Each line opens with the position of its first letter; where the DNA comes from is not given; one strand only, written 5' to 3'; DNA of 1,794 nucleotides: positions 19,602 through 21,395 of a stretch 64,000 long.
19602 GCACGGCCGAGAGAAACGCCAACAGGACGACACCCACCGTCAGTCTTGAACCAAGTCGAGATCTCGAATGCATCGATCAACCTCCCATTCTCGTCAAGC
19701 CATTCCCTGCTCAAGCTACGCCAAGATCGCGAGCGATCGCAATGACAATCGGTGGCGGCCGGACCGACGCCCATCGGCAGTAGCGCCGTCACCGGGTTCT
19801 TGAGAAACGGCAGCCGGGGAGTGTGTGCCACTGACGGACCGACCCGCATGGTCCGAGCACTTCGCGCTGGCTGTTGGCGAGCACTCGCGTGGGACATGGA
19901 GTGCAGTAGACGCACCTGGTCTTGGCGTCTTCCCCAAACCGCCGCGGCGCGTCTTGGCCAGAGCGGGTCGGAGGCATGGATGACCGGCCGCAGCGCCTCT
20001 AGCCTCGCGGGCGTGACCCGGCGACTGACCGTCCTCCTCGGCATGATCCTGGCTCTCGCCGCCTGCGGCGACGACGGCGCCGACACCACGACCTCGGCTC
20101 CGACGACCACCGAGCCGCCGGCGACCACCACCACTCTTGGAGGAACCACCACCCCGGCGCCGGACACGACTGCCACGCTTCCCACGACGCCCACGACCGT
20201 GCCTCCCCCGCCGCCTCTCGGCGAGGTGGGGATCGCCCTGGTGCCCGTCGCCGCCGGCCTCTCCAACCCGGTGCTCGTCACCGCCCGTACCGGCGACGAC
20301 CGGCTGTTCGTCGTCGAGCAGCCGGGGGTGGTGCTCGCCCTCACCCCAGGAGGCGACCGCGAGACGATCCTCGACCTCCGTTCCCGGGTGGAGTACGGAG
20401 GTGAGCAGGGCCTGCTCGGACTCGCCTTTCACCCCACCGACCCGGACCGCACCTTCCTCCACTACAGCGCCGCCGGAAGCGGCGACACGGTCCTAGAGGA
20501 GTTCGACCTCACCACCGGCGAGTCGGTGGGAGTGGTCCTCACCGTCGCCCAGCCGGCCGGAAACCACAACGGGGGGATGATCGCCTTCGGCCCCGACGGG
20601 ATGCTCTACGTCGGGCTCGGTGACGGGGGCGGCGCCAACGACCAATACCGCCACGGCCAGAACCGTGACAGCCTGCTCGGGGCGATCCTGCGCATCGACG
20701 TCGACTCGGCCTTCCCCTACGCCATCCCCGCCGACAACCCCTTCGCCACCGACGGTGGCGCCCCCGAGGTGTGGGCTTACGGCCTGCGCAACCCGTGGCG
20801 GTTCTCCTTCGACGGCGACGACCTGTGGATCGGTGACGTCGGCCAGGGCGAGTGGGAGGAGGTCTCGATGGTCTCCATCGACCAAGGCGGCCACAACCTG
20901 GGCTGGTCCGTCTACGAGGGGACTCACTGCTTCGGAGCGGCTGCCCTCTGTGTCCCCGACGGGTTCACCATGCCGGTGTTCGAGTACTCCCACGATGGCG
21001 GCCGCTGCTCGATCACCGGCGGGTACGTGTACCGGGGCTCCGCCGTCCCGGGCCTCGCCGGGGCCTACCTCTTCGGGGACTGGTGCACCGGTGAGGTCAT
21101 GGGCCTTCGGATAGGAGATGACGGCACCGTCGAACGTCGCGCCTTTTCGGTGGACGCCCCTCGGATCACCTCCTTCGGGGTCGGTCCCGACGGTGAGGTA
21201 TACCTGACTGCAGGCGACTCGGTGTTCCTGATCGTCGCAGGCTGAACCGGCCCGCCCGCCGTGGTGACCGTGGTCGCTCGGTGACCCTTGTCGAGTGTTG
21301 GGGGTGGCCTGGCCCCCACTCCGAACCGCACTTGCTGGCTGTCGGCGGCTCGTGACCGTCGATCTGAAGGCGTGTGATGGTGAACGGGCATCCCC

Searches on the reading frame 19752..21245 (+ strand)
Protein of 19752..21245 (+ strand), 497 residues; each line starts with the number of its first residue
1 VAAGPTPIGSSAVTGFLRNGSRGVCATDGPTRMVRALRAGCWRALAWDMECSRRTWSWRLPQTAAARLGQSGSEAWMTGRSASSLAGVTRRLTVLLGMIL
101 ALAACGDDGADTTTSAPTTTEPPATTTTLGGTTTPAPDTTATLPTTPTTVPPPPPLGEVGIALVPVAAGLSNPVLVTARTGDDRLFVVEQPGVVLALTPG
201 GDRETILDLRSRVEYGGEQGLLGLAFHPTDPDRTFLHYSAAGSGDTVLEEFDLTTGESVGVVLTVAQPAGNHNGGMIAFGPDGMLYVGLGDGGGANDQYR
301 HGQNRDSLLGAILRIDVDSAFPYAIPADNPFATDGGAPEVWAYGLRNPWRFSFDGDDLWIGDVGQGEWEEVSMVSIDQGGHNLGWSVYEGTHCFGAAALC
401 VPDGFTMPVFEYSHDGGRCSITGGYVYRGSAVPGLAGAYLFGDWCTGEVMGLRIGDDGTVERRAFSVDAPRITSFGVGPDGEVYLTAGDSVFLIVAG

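Call 4: search_protein_families(library=pfam, proteins=[window:19752-21245:+], max_evalue=0.1)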
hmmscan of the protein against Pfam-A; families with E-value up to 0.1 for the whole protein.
window:19752-21245:+ (497 aa): 2 families
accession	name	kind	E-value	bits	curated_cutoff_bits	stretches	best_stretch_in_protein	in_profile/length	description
PF07995.17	GSDH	-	1.8e-36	126.5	25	1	179-487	9-323/332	Glucose / Sorbosone dehydrogenase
PF21827.1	New_glue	-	0.021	15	31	1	93-149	5-59/94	New glue protein family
